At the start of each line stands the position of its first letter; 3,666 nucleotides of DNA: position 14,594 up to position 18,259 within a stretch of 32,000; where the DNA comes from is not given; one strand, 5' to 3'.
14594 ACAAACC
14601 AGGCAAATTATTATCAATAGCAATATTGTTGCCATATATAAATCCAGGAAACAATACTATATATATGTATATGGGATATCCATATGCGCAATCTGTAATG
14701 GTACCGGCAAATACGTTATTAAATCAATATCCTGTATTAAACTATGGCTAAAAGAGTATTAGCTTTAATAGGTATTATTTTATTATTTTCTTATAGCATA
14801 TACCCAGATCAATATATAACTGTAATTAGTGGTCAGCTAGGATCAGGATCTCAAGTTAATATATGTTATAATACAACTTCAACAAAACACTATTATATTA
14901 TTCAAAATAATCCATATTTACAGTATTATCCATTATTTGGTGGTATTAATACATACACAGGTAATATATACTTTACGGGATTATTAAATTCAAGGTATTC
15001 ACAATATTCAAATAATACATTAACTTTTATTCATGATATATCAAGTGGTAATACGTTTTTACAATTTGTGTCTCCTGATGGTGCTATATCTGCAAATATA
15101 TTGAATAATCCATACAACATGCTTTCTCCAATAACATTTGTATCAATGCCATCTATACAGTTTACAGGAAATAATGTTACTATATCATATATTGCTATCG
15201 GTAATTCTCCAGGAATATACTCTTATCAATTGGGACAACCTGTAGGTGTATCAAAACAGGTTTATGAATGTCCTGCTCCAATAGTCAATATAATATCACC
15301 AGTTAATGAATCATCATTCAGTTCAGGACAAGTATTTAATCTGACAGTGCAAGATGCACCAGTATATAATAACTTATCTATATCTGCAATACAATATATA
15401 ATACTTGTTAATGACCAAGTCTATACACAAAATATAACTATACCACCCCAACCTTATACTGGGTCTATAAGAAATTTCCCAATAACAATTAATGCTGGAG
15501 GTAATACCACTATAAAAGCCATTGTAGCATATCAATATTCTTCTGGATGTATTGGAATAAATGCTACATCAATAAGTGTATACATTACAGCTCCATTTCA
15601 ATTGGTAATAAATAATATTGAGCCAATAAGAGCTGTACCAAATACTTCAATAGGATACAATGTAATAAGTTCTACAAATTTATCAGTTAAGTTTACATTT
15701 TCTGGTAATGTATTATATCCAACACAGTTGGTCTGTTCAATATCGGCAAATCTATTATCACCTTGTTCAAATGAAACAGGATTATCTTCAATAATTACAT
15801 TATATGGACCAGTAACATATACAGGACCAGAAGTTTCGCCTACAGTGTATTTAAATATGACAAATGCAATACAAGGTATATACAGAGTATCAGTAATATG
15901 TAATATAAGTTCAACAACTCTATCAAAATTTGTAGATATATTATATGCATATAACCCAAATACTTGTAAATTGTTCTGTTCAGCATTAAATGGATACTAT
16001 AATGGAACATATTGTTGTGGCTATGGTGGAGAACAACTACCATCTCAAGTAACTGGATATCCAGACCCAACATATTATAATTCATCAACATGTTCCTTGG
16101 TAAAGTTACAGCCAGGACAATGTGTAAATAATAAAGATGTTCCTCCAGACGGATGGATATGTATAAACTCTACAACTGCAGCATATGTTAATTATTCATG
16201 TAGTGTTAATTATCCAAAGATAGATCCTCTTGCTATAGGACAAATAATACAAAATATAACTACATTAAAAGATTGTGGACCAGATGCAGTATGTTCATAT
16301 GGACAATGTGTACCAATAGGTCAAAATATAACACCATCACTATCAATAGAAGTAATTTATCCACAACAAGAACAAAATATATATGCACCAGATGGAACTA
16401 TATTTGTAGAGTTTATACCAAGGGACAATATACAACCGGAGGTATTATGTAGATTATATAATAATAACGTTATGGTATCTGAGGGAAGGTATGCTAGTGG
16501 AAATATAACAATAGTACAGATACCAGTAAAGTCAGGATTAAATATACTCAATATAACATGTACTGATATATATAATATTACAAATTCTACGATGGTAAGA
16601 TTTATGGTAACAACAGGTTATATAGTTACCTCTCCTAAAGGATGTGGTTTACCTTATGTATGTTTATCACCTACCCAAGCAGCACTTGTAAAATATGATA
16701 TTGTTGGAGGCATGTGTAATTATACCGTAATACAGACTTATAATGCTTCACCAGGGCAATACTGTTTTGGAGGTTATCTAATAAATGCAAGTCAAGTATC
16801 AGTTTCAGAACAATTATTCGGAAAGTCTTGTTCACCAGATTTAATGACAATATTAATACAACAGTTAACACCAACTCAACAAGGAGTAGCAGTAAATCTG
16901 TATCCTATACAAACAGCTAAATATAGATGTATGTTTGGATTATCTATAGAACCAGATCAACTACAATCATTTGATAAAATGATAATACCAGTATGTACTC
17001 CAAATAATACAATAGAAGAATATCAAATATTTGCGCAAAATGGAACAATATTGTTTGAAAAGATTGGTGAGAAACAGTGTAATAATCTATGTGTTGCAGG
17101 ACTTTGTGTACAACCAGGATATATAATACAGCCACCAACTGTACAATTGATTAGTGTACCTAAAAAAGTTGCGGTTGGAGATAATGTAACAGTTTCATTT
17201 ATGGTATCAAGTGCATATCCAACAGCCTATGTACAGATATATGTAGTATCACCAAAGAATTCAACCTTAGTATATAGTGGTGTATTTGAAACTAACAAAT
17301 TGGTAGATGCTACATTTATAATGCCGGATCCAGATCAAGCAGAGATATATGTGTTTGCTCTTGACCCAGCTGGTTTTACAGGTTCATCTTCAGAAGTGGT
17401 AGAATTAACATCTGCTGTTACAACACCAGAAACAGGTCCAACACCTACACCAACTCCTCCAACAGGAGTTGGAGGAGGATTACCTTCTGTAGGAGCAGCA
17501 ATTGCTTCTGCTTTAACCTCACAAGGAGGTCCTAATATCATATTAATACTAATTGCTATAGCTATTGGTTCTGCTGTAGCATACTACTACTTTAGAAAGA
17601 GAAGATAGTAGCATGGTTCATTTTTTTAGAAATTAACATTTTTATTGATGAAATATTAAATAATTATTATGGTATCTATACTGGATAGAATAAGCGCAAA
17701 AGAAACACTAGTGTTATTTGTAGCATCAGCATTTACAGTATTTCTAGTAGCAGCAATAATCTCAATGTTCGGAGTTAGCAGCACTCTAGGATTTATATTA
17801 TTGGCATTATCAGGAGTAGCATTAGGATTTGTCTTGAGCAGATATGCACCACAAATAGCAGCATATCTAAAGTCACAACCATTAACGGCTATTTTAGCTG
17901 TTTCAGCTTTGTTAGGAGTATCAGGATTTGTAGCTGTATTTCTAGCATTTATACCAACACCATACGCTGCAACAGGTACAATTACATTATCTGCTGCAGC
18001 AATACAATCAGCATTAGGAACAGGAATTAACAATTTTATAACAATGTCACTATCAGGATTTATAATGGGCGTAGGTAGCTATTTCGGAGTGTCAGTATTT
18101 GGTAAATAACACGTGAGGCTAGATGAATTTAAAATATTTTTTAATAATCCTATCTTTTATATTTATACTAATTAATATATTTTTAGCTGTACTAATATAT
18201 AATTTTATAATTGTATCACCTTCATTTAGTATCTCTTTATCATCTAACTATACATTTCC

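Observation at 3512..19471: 16-kb co-directional module devoted to giant, sequon-saturated secreted proteins and membrane proteins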

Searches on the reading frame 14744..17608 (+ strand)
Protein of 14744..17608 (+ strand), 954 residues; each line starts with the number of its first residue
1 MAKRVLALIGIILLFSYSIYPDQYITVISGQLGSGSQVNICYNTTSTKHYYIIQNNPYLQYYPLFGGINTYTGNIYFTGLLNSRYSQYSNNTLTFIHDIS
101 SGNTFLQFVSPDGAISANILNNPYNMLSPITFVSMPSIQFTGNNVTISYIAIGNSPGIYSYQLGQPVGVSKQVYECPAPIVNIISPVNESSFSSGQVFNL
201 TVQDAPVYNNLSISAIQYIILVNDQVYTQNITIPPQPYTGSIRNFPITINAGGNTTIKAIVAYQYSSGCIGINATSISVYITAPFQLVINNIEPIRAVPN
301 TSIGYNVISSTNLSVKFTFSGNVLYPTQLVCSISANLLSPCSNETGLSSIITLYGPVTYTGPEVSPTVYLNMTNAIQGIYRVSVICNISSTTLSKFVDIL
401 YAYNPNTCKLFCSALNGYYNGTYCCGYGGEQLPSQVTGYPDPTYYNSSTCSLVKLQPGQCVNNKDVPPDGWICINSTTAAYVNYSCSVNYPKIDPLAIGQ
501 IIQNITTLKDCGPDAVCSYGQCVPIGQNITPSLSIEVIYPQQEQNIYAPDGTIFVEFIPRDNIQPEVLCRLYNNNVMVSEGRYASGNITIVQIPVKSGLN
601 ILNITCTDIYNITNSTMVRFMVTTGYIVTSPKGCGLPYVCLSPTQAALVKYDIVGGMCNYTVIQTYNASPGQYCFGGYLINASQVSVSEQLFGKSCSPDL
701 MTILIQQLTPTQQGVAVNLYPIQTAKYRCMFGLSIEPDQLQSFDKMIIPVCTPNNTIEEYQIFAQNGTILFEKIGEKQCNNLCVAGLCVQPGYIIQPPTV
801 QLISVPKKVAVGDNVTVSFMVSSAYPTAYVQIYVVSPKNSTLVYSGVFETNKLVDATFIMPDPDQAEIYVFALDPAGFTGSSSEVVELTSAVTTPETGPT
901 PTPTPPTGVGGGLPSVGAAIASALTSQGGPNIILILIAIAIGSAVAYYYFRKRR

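Call 6: search_protein_families(library=pfam, proteins=[window:14744-17608:+], max_evalue=0.1)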
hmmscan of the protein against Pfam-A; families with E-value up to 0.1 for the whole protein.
window:14744-17608:+ (954 aa): 0 families

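Call 9: search_protein_families(library=phrogs, proteins=[window:14744-17608:+], max_evalue=0.01)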
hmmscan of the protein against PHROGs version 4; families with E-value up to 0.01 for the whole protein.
window:14744-17608:+ (954 aa): 0 families

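Call 39: search_solved_structures(query=window:14744-17608:+, max_evalue=1)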
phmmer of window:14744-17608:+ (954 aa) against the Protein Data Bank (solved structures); distinct sequences matched with E-value up to 1: 0.

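Call 58: search_protein_families(library=ncbifam, proteins=[window:14744-17608:+], max_evalue=0.05)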
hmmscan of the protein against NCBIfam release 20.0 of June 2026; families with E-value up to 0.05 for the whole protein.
window:14744-17608:+ (954 aa): 0 families

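Call 86: search_protein_representatives(protein=window:14744-17608:+)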
Query: 954 residues. Proteins with E-value up to 0.001 (for the whole library): 8; up to 1e-10: 6; up to 1e-30: 4. The best 8 are listed.
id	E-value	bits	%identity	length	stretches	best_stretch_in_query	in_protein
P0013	0.0e+00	2127.5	100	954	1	1-954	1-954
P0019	8.0e-147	507.4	38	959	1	3-953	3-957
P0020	2.9e-118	412.9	36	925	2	175-954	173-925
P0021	5.1e-43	163.9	27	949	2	372-951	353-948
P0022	6.7e-22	94.0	29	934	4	399-683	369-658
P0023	1.7e-17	79.4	27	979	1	6-953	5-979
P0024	1.2e-05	40.2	44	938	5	644-672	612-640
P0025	2.3e-04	35.9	31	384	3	590-680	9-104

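Call 91: search_protein_families(library=pfam, proteins=[P0019, P0020, P0021, P0022, P0023, P0024, P0025], max_evalue=0.01)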
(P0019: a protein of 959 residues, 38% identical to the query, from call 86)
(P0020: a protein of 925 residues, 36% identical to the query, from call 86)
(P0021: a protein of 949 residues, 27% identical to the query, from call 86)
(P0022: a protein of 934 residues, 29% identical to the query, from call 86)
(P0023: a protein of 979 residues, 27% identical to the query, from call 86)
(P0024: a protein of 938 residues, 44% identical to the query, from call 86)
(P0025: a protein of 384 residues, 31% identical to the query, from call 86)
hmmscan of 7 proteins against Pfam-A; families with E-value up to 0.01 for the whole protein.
P0019 (959 aa): 0 families

P0020 (925 aa): 1 family
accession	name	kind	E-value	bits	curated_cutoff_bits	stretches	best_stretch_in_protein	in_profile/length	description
PF17957.7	Big_7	-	0.00035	21.6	24.1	1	177-246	1-70/70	Bacterial Ig domain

P0021 (949 aa): 1 family
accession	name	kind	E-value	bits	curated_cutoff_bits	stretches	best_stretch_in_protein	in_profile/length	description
PF17957.7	Big_7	-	1.2e-06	29.5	24.1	0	517-590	1-69/70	Bacterial Ig domain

P0022 (934 aa): 7 families
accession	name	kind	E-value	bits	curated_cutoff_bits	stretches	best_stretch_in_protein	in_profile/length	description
PF17957.7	Big_7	-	3.3e-10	40.9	24.1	1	776-815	1-37/70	Bacterial Ig domain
PF07495.19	Y_Y_Y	-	5.8e-05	23.4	26.6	1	831-864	25-58/65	Y_Y_Y domain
PF00801.26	PKD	-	0.0015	18.9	23.5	1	829-862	43-75/80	PKD domain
PF17964.7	Big_10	-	0.0032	18.1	22.9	0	780-822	87-129/164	Bacterial Ig domain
PF15418.12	DUF4625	-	0.0042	17.8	27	0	773-808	11-50/131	Domain of unknown function (DUF4625)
PF00028.23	Cadherin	-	0.0067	17.2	28.8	0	553-594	48-92/93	Cadherin domain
PF13584.12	BatD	-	0.0074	17.3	24.1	1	787-867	6-91/92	BatD DUF11 like domain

P0023 (979 aa): 1 family
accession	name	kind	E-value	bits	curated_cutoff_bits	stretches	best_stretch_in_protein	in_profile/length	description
PF00801.26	PKD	-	0.0021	18.5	23.5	0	318-368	23-75/80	PKD domain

P0024 (938 aa): 4 families
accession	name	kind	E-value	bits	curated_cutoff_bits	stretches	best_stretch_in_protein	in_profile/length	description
PF08723.15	Gag_p15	-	0.00012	22.7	26.1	0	526-540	20-34/123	Gag protein p15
PF13573.12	SprB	-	0.00013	22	28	0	236-262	6-33/37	SprB repeat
PF23245.1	RRM_PARP14_2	-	0.0018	18.9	27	0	726-741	26-41/81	PARP14, second RRM domain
PF19794.4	DUF6278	-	0.0059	16.7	26.4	0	484-539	49-102/145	Family of unknown function (DUF6278)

P0025 (384 aa): 8 families
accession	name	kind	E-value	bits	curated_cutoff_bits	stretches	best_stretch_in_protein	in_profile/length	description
PF17963.7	Big_9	-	9.7e-05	23.6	23.6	1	235-317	8-88/89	Bacterial Ig domain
PF00801.26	PKD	-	0.00014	22.3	23.5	1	239-312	10-74/80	PKD domain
PF13584.12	BatD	-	0.00025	22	24.1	1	239-303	7-75/92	BatD DUF11 like domain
PF13473.12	Cupredoxin_1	-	0.00056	20.3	27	1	233-300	32-91/104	Cupredoxin-like domain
PF07495.19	Y_Y_Y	-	0.0029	17.9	26.6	1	281-317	24-60/65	Y_Y_Y domain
PF14524.12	Wzt_C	-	0.0032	17.9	30.4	0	240-315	28-119/143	Wzt C-terminal domain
PF17957.7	Big_7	-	0.0048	17.9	24.1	0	228-301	1-70/70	Bacterial Ig domain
PF13205.12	Big_5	-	0.007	17.5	23.6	1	225-308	2-92/105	Bacterial Ig-like domain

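Call 92: find_encoding_contigs(protein=P0019, flank=10000, max_places=3)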
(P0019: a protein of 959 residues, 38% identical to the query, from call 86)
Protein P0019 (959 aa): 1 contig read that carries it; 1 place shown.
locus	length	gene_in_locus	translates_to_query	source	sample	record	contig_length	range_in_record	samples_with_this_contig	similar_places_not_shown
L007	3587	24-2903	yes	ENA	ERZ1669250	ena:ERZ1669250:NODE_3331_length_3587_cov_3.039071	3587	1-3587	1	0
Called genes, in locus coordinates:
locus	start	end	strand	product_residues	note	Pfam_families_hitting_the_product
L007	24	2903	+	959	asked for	-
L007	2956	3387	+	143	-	-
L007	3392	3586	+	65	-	?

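Call 93: find_encoding_contigs(protein=P0021, flank=10000, max_places=3)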
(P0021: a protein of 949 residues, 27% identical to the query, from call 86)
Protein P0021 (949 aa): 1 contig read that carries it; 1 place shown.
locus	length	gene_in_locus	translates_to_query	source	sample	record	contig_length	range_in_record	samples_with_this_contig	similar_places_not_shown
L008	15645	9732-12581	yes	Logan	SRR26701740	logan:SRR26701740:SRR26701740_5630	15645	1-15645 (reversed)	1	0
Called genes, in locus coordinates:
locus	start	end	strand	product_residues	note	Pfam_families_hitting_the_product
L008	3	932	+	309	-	?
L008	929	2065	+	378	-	-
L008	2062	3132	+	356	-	-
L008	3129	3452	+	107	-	-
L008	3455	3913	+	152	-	-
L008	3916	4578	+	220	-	-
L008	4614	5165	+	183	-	-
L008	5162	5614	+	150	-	-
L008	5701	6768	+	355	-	-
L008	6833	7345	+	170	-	-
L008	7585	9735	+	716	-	-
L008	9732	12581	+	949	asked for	PF17957:Big_7 (faint)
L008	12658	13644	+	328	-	-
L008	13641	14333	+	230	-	-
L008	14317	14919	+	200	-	-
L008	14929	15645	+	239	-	?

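Call 94: find_encoding_contigs(protein=P0020, flank=10000, max_places=3)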
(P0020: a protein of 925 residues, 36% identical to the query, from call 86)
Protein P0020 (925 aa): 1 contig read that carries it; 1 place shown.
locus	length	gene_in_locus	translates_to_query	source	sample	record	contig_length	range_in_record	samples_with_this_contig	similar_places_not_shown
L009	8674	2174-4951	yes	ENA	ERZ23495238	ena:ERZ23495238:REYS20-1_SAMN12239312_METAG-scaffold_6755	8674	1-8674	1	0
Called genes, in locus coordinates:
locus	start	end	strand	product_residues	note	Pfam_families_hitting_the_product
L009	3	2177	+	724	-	?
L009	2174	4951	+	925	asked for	-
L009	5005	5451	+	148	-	-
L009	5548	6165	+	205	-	-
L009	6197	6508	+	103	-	-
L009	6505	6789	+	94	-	-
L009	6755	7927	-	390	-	PF07728:AAA_5 (faint), PF00493:MCM, PF01078:Mg_chelatase (faint)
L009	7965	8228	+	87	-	-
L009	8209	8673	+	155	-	?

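Call 95: find_encoding_contigs(protein=P0023, flank=10000, max_places=3)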
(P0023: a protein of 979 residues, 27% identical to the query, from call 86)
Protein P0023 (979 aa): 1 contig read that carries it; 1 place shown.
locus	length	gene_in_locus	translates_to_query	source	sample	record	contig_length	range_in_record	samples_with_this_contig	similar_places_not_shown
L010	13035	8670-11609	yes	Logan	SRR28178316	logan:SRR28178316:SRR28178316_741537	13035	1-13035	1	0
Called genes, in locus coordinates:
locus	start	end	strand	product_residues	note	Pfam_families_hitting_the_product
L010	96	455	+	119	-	-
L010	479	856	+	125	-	-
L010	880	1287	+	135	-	-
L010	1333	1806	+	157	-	-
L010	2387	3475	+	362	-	-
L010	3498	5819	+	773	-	-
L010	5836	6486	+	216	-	-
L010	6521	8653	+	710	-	-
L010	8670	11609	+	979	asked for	-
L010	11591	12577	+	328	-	-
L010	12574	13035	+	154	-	?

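Call 96: find_encoding_contigs(protein=P0022, flank=10000, max_places=3)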
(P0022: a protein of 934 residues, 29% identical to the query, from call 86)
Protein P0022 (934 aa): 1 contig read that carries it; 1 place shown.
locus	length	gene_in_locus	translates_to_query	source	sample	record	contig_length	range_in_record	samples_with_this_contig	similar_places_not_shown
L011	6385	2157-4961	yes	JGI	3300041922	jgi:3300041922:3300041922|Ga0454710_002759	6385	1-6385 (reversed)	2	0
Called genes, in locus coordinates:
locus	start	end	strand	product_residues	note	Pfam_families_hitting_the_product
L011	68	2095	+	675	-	-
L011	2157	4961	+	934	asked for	PF17957:Big_7 (weak)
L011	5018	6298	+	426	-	PF06103:DUF948 (faint), PF07200:Mod_r (faint), PF07926:TPR_MLP1_2 (faint), PF02183:HALZ (faint), PF04136:COG3_N (faint), PF06419:COG6_N (faint), PF10473:CENP-F_leu_zip (faint), PF24161:CCDC39, +1 more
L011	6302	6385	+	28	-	?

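Call 98: search_protein_families(library=pfam, proteins=[L008:929-2065:+, L008:2062-3132:+, L008:13641-14333:+, L010:11591-12577:+], max_evalue=0.05)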
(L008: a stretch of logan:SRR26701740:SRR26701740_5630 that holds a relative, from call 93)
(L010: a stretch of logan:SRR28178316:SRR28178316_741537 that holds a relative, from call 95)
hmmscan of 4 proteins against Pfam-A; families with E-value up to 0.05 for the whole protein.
L008:929-2065:+ (378 aa): 1 family
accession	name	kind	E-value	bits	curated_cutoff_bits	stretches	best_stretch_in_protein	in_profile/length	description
PF04129.18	Vps52_CC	-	0.015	15.5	26.5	0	53-104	96-147/173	Vps52/Sac2 family, coiled-coil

L008:2062-3132:+ (356 aa): 1 family
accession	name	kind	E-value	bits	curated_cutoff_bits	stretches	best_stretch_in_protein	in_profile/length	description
PF10186.14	ATG14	-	0.044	13.3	33.2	0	148-264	52-168/347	Vacuolar sorting 38 and autophagy-related subunit 14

L008:13641-14333:+ (230 aa): 0 families

L010:11591-12577:+ (328 aa): 1 family
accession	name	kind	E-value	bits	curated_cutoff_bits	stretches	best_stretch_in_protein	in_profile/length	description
PF10102.14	DUF2341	-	0.00011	23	23.4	1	223-287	9-73/84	Domain of unknown function (DUF2341)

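Call 121: find_encoding_contigs(protein=P0024, flank=8000, max_places=2)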
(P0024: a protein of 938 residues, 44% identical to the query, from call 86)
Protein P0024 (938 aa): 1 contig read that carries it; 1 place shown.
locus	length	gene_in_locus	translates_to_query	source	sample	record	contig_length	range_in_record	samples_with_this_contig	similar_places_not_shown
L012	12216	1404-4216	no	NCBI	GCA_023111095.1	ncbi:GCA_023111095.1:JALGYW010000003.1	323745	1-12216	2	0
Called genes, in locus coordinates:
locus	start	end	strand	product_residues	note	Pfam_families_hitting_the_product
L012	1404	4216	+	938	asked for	PF21977:DUF6926 (faint)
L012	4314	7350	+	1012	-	PF23237:HYR_4C (weak)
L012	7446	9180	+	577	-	PF13585:CHU_C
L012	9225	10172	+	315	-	PF11751:PorP_SprF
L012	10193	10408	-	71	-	PF04324:Fer2_BFD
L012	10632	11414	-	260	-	PF08668:HDOD (weak), PF01966:HD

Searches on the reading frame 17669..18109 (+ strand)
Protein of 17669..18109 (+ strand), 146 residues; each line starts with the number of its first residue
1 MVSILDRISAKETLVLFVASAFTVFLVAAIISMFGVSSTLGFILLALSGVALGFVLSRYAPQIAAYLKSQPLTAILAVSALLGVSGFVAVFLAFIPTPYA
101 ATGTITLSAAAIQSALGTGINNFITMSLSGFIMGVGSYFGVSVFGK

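Call 7: search_protein_families(library=pfam, proteins=[window:17669-18109:+], max_evalue=0.1)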
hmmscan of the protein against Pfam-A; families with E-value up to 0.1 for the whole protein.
window:17669-18109:+ (146 aa): 1 family
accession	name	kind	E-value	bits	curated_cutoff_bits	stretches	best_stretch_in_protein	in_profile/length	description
PF09874.14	DUF2101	-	0.044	13.9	22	1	8-90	26-108/206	Predicted membrane protein (DUF2101)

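Call 76: search_protein_families(library=phrogs, proteins=[window:17669-18109:+], max_evalue=0.01)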
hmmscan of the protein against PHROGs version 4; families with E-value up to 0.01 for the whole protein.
window:17669-18109:+ (146 aa): 0 families
